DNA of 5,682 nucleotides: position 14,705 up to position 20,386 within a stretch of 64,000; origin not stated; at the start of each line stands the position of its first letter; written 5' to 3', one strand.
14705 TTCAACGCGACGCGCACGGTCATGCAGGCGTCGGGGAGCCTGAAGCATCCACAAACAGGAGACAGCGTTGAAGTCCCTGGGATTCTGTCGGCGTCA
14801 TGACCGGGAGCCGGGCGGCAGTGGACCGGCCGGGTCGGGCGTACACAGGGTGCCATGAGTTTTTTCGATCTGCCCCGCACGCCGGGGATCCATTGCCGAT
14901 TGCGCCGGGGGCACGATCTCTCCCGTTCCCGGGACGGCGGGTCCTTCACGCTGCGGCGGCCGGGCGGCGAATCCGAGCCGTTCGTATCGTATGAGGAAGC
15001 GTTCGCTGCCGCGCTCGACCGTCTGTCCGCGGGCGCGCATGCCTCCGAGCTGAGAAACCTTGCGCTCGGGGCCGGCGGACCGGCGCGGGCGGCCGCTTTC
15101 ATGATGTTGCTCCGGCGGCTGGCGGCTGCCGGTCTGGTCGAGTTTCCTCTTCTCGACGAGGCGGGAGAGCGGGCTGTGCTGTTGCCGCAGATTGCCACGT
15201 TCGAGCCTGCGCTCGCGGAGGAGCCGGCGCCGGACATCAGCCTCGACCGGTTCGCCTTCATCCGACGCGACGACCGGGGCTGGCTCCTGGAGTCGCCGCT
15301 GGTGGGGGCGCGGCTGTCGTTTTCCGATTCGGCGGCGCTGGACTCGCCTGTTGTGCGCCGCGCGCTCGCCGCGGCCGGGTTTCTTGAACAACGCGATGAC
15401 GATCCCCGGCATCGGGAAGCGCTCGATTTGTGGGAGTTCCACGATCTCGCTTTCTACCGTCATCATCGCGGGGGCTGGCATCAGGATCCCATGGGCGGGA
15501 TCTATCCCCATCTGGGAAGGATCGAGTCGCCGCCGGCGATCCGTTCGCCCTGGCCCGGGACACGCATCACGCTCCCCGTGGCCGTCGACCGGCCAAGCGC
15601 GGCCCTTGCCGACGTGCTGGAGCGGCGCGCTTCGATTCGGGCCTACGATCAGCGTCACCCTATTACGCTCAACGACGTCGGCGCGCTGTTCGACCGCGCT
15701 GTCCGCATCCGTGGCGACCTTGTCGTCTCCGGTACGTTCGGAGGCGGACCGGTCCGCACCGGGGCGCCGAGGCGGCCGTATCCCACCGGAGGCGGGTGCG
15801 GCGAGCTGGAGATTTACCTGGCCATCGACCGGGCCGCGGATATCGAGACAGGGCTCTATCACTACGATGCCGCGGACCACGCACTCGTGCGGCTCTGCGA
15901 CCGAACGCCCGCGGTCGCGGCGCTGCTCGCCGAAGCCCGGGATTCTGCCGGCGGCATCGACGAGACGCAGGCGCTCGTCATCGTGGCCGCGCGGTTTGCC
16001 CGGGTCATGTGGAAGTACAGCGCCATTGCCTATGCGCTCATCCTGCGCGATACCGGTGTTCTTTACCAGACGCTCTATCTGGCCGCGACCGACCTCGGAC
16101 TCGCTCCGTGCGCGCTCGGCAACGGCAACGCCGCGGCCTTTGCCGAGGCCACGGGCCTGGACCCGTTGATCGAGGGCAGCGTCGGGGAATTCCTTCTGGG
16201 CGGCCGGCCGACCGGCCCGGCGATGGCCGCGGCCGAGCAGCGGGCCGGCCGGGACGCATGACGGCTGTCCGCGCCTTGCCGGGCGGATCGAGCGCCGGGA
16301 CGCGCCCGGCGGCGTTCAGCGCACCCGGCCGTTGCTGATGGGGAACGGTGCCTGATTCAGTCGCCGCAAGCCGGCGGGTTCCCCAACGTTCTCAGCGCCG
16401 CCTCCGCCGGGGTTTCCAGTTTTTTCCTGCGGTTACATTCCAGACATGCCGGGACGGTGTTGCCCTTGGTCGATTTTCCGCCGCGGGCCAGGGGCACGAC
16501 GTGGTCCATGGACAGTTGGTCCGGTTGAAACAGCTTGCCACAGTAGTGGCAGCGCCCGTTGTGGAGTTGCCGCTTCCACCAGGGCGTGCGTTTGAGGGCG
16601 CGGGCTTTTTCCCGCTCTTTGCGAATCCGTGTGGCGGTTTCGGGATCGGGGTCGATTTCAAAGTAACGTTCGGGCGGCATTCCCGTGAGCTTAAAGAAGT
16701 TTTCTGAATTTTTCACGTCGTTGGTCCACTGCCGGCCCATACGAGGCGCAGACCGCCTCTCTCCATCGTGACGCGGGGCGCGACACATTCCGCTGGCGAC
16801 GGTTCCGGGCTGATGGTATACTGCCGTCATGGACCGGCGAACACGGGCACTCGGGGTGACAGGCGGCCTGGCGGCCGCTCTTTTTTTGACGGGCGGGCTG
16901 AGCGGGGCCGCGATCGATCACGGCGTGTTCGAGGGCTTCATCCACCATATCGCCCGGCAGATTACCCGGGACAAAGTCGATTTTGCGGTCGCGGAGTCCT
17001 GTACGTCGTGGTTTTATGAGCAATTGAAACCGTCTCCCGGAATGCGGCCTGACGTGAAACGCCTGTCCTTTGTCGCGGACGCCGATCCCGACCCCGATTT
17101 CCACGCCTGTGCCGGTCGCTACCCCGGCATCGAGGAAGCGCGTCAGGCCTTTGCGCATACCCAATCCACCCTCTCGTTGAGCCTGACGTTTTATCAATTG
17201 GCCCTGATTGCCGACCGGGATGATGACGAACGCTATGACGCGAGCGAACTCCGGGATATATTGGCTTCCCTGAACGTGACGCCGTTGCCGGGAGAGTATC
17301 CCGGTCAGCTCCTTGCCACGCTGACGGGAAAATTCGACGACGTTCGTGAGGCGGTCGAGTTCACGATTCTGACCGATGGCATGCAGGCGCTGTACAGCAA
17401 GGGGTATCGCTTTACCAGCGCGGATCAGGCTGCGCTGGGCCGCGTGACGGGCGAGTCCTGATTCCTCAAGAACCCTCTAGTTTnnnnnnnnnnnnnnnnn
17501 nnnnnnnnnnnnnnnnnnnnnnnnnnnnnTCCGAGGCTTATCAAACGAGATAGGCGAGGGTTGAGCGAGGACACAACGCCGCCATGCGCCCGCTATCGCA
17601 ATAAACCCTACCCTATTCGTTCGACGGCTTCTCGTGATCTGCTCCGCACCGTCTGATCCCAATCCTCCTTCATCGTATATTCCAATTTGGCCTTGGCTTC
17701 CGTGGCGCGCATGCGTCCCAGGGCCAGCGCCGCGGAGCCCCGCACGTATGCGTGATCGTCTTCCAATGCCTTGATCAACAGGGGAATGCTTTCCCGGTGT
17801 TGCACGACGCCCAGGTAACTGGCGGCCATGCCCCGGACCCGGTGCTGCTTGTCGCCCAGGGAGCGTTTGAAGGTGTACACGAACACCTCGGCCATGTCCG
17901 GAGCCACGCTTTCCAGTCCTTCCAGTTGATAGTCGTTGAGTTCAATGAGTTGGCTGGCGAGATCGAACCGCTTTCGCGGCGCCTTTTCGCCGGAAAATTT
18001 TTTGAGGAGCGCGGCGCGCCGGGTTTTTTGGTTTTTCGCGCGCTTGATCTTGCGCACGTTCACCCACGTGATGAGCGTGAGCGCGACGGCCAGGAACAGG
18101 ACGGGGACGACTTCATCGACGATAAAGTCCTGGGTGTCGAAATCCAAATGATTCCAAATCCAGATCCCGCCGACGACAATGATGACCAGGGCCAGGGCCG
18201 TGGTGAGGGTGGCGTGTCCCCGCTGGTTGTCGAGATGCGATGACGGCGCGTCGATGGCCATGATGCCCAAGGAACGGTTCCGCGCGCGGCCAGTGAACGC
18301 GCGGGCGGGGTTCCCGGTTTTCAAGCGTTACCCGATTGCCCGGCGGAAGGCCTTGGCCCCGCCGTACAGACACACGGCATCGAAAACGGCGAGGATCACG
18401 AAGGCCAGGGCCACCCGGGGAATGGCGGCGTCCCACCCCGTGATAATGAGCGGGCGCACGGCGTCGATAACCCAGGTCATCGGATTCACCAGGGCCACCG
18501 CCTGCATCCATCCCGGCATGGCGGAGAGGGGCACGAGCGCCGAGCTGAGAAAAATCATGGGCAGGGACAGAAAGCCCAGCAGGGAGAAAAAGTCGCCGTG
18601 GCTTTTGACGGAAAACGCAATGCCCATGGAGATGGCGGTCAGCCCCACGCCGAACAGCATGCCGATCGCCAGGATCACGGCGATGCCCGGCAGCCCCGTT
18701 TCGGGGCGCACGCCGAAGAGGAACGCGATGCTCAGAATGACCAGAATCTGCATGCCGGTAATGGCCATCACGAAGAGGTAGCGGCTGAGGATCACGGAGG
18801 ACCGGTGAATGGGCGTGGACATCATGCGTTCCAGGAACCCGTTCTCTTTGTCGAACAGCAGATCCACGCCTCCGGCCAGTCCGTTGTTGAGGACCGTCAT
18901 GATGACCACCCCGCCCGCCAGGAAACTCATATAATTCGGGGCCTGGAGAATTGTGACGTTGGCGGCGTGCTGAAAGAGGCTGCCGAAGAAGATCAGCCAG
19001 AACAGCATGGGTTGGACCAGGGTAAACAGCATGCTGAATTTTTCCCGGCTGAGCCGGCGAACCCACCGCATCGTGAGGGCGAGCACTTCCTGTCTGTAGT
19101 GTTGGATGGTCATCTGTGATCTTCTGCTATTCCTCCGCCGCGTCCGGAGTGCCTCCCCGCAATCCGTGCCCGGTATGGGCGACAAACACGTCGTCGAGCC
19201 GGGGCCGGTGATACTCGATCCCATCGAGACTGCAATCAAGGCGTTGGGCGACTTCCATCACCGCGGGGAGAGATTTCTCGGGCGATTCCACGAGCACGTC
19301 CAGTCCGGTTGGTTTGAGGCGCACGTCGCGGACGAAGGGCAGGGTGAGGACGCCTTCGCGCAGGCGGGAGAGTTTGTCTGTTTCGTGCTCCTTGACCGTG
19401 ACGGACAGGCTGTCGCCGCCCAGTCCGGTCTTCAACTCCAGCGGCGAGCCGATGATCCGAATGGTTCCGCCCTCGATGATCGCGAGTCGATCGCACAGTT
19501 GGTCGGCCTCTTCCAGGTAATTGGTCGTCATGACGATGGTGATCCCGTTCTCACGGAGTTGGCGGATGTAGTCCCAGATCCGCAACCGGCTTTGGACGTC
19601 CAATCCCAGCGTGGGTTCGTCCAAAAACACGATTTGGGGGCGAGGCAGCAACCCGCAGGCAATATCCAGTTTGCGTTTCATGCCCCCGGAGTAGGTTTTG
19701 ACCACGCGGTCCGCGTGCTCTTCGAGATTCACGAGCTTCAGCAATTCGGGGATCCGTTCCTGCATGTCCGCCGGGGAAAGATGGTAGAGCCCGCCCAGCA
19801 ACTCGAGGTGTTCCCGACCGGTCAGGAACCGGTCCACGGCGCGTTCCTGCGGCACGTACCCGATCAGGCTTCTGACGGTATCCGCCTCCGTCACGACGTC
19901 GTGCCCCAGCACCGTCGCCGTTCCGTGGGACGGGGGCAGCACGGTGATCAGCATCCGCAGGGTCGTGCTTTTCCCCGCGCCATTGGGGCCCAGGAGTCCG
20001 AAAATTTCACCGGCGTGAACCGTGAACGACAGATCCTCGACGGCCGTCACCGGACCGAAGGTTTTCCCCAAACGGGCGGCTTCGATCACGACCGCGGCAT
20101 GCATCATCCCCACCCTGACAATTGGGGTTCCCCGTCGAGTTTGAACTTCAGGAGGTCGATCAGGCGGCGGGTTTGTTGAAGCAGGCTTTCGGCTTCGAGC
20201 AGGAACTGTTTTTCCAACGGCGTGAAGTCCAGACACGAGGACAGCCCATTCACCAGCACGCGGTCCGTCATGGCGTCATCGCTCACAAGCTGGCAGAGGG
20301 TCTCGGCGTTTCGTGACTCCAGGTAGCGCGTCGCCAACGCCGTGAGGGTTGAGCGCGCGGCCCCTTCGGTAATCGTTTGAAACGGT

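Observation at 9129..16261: Multi-precursor NHLP / YcaO / SagB (azol(in)e-type) RiPP cluster in a nitrite-oxidiser genome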

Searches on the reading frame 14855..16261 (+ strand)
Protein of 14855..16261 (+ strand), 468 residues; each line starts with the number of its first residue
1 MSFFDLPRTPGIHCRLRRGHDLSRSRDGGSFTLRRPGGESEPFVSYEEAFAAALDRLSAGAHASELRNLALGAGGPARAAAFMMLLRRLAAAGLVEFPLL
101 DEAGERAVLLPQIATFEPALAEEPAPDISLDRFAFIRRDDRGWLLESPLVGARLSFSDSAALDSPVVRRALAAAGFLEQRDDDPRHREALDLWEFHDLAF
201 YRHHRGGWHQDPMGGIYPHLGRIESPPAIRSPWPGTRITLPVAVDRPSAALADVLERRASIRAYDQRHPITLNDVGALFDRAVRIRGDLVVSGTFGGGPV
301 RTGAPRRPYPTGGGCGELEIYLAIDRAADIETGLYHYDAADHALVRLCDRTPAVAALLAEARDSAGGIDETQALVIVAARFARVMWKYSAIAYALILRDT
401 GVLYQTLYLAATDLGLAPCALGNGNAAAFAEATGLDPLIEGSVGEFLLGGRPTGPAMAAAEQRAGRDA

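Call 3: search_protein_families(library=pfam, proteins=[window:14855-16261:+], max_evalue=0.01)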
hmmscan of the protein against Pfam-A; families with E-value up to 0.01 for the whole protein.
window:14855-16261:+ (468 aa): 2 families
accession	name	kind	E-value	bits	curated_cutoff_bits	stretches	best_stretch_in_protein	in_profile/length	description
PF00881.29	Nitroreductase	-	2.3e-15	57.6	23.5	1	256-441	2-158/167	Nitroreductase family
PF22767.2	ThcOx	-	1.8e-07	32.5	27.7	1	129-161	2-34/110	Cyanobactin oxidase ThcOx,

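Call 4: search_protein_families(library=ncbifam, proteins=[window:14855-16261:+], max_evalue=0.01)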
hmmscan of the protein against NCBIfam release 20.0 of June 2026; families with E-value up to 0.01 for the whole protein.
window:14855-16261:+ (468 aa): 2 families
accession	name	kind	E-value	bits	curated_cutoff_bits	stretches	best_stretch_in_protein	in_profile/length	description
TIGR03605.1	antibiot_sagB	domain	1.2e-43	148.6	78.4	1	271-449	1-172/173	SagB family peptide dehydrogenase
TIGR04511.1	SagB_rel_DH_2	exception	1.6e-29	103.1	240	1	226-443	150-361/380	putative peptide maturation dehydrogenase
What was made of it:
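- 14855..16261 (+): SagB/ThcOx-type FMN azoline oxidase (468 aa). TIGR03605 148.6 vs 78.4; Pfam Nitroreductase and ThcOx (calls 3, 4).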

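Call 69: search_solved_structures(query=window:14855-16261:+, max_evalue=0.00001)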
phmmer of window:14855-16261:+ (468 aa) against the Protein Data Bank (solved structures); distinct sequences matched with E-value up to 0.00001: 8.
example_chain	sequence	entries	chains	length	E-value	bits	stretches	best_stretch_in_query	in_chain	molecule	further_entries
8pz5_A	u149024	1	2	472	4.6e-49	170.9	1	139-451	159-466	SagB-type dehydrogenase domain protein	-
5lq4_B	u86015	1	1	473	4.6e-49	170.9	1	139-451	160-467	CyaGox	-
5lq4_A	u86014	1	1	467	6.1e-49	170.5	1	160-450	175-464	CyaGox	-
3eo7_A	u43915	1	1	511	1.3e-10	44.1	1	307-445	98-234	Putative Nitroreductase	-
7ly5_B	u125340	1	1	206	5.3e-07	32.2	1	248-426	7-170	BmdC, oxidase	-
6gos_C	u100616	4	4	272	7e-07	31.8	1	302-419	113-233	Microcin B17-processing protein McbC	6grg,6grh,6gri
7ly7_B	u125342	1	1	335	2.4e-06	30.1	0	247-426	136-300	BmdC, Oxidase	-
7ly4_A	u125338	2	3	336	2.4e-06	30.1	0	247-426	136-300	BmdC, Oxidase | BmdC, NRPS oxidase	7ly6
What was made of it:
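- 14855..16261 (+): CyaGox 5e-49 (call 69).
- Checked: It matches CyaGox at 5e-49 (calls 3, 4, 69).
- The oxidase matches CyaGox (call 69). It has a fused leader-binding domain and a dedicated azoline-oxidase homolog (calls 4, 69).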

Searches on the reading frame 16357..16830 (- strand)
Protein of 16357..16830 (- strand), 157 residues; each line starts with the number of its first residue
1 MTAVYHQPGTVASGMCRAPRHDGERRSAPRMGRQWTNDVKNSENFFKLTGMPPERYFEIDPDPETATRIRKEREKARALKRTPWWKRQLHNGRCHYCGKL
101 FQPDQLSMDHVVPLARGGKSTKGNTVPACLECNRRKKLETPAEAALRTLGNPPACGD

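Call 3: search_protein_families(library=pfam, proteins=[window:16357-16830:-], max_evalue=0.01)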
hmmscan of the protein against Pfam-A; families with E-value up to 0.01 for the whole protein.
window:16357-16830:- (157 aa): 3 families
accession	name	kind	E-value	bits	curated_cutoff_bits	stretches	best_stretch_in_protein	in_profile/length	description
PF01844.29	HNH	-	2.3e-12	47.3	21.4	1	94-137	1-45/47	HNH endonuclease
PF14279.12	HNH_5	-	3.8e-12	46.4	27.5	1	94-143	1-50/56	HNH endonuclease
PF13395.12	HNH_4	-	0.00039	20.8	22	1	94-141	1-53/54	HNH endonuclease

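Call 4: search_protein_families(library=ncbifam, proteins=[window:16357-16830:-], max_evalue=0.01)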
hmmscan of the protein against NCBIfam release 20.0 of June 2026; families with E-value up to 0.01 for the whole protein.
window:16357-16830:- (157 aa): 3 families
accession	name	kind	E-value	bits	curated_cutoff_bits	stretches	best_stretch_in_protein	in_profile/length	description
NF049971.1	CRISPR_Cas9d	exception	8.4e-11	41.2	375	1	78-143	529-600/986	type II CRISPR RNA-guided endonuclease Cas9d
NF040563.1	guided_IscB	equivalog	7.2e-06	25.3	175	1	91-139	192-238/314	RNA-guided endonuclease IscB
TIGR01865.2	cas_Csn1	equivalog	0.00095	17.5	100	1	80-145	564-633/1070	type II CRISPR RNA-guided endonuclease Cas9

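Call 93: search_protein_families(library=padloc, proteins=[window:16357-16830:-], max_evalue=0.001)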
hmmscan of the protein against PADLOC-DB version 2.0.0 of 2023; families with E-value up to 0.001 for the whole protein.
window:16357-16830:- (157 aa): 11 families
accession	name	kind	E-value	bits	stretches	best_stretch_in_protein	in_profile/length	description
PDLC04248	PDC-M01B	-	2.2e-05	22.5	1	72-148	17-90/216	-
PDLC04256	PDC-M01B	-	5e-05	21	1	91-144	105-158/285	-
PDLC04264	PDC-M01B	-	6.3e-05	20.9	1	87-149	96-157/282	-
PDLC01256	Cas9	-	0.0001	19.3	1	80-144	502-566/711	"CAS-II-A,CAS-II-B,CAS-II-C; effector__SPE"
PDLC00973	Cas9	-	0.00027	17.6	1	76-144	591-663/830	CRISPR subtype II RNA-guided endonuclease Cas9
PDLC04255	PDC-M01B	-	0.00036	18.3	1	90-138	106-153/285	-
PDLC04262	PDC-M01B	-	0.00038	18.3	1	86-137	74-124/259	-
PDLC00315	PtuB1|PtuB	-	0.00043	18.1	1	94-141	33-81/227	Unknown function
PDLC03656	mREase_IV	-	0.00044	18.1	1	85-138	198-257/277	Type IV methyl-directed restriction enzyme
PDLC04251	PDC-M01B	-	0.00047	17.6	1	91-143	98-149/279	-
PDLC04260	PDC-M01B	-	0.0005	17.7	1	91-137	98-143/286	-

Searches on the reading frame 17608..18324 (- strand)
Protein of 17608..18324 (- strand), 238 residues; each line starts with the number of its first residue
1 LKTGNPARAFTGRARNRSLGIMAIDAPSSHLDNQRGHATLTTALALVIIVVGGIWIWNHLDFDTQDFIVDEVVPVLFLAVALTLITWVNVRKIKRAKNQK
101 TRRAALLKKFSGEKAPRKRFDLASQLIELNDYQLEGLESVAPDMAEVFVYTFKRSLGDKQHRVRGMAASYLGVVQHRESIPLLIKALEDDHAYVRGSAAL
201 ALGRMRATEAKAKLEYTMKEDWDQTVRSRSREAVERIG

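Call 67: search_protein_families(library=ncbifam, proteins=[window:17608-18324:-], max_evalue=0.00001)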
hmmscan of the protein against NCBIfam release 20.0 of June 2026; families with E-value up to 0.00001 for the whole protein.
window:17608-18324:- (238 aa): 4 families
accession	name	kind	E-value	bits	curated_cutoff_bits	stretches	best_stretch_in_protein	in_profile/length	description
NF045662.1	DVU0298_fam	equivalog_domain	7.9e-08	32.1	75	0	178-216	145-183/213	DVU0298 family protein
NF010374.0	PRK13800.1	equivalog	1.8e-06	26.5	1196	1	153-235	814-896/898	fumarate reductase/succinate dehydrogenase flavoprotein subunit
NF058502.1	phyc_lyase_CpcE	equivalog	2.5e-06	27.2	330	1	163-231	58-126/260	C-phycocyanin alpha-cysteine-84 phycocyanobilin lyase subunit CpcE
NF045915.1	PhycobilmeDegNblB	equivalog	5.5e-06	26.1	300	0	153-229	136-211/214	phycobilisome degradation protein NblB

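Call 92: search_protein_families(library=pfam, proteins=[window:17608-18324:-], max_evalue=0.001)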
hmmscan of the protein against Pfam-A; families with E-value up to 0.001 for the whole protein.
window:17608-18324:- (238 aa): 5 families
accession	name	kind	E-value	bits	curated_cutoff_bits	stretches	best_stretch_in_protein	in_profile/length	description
PF13646.12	HEAT_2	-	4.4e-14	53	27.7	1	157-234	10-87/88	HEAT repeats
PF03130.22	HEAT_PBS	-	2.1e-07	31.2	20.9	0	163-189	1-27/27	PBS lyase HEAT-like repeat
PF02985.28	HEAT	-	6.2e-07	29.5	23.5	0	180-205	2-27/31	HEAT repeat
PF13513.12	HEAT_EZ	-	2.2e-06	28.5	27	1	176-205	26-55/55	HEAT-like repeat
PF01602.26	Adaptin_N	-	0.00092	18.3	37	0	140-203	72-139/524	Adaptin N terminal region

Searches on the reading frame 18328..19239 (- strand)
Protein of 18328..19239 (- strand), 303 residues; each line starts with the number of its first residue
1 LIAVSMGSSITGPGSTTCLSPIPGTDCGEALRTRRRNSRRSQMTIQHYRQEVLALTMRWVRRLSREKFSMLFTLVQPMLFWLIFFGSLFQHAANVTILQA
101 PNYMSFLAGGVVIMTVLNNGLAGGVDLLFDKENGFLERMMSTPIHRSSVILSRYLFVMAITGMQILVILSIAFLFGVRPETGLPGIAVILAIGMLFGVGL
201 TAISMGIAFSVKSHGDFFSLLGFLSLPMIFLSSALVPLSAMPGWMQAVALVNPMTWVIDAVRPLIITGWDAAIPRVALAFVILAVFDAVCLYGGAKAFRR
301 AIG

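Call 67: search_protein_families(library=ncbifam, proteins=[window:18328-19239:-], max_evalue=0.00001)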
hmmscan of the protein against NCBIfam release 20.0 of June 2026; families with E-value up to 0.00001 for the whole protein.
window:18328-19239:- (303 aa): 6 families
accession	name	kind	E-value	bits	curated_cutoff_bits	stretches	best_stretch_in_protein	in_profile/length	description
TIGR01247.1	drrB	subfamily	6.5e-38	130.7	223.05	1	60-292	3-230/236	daunorubicin resistance ABC transporter membrane protein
TIGR03861.1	phenyl_ABC_PedC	subfamily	1.7e-21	77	241.35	1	55-286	7-242/253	alcohol ABC transporter, permease protein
TIGR00025.1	Mtu_efflux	paralog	2.4e-17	63.3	146.9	1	79-300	12-236/238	ABC transporter efflux protein, DrrB family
TIGR01248.1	drrC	subfamily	1.6e-16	60.9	165.65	1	122-264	7-148/152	daunorubicin resistance protein C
NF011648.0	PRK15066.1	subfamily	1.3e-13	51.1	225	1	48-289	6-240/257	ABC transporter permease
NF038293.1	permease_SagH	equivalog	4e-09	35.8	450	1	98-274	171-346/370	SagH family ABC transporter permease subunit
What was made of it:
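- Checked: The DrrA/DrrB-type ABC-2 pair at 18328-20236 is confirmed (call 67).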

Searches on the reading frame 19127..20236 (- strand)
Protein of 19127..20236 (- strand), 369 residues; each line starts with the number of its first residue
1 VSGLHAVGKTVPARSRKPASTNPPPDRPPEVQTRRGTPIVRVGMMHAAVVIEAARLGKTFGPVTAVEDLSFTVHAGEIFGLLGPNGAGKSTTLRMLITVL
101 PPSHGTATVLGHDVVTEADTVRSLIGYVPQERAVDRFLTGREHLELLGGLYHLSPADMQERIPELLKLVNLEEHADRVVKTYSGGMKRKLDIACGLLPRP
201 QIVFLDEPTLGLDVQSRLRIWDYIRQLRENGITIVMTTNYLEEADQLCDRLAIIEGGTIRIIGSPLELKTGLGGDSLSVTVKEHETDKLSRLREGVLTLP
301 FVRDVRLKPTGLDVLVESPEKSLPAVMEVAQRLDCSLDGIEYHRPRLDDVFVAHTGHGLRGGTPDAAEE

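Call 67: search_protein_families(library=ncbifam, proteins=[window:19127-20236:-], max_evalue=0.00001)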
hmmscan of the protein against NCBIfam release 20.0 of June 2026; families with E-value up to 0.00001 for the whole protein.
window:19127-20236:- (369 aa): 178 families (the best 25 are shown)
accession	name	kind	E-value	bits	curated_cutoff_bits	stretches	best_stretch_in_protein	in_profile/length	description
TIGR01188.1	drrA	subfamily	3.7e-99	331.8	312.45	1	58-356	1-302/302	daunorubicin resistance ABC transporter, ATP-binding protein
NF010059.0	PRK13536.1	equivalog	8.9e-63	212.1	549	1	44-357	37-338/342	nodulation factor ABC transporter ATP-binding protein NodI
TIGR01288.1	nodI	equivalog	1.3e-62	211.6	424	1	49-358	3-300/303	nodulation factor ABC transporter ATP-binding protein NodI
NF010060.0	PRK13537.1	equivalog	6.7e-62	209.2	521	1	47-359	12-312/314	nodulation factor ABC transporter ATP-binding protein NodI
NF033858.1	ABC2_perm_RbbA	equivalog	4.4e-54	183.7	1050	1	46-277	262-493/909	ribosome-associated ATPase/putative transporter RbbA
TIGR03522.1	GldA_ABC_ATP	equivalog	1.2e-46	159.6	402.6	1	51-352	3-298/301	gliding motility-associated ABC transporter ATP-binding subunit GldA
TIGR03864.1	PQQ_ABC_ATP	hypoth_equivalog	1.3e-46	159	302.25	1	51-278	2-229/236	ABC transporter, ATP-binding subunit, PQQ-dependent alcohol dehydrogenase system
TIGR01257.1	rim_protein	equivalog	5.4e-45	152.9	4012.85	1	64-283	1953-2171/2272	rim ABC transporter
NF000106.1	40850658_otr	exception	2.2e-41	142.1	750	1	49-281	12-244/351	oxytetracycline efflux ABC transporter Otr(C) ATP-binding subunit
TIGR03740.1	galliderm_ABC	subfamily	1.3e-38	133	309.75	1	53-260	3-203/223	lantibiotic protection ABC transporter ATP-binding subunit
TIGR04406.1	LPS_export_lptB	equivalog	1.9e-38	132.1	240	1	52-267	3-221/239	LPS export ABC transporter ATP-binding protein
TIGR00968.1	3a0106s01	subfamily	4.5e-37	127.8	342.75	1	52-268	2-218/237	sulfate ABC transporter ATP-binding protein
TIGR03873.1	F420-0_ABC_ATP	hypoth_equivalog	1e-34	119.9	372.4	1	52-268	3-224/256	putative F420-0 ABC transporter ATP-binding protein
NF008144.0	PRK10895.1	equivalog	3.1e-34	118.5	381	1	51-268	4-224/241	LPS export ABC transporter ATP-binding protein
NF006987.0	PRK09452.1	equivalog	1e-33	116.6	482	1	45-268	12-235/378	spermidine/putrescine ABC transporter ATP-binding protein PotA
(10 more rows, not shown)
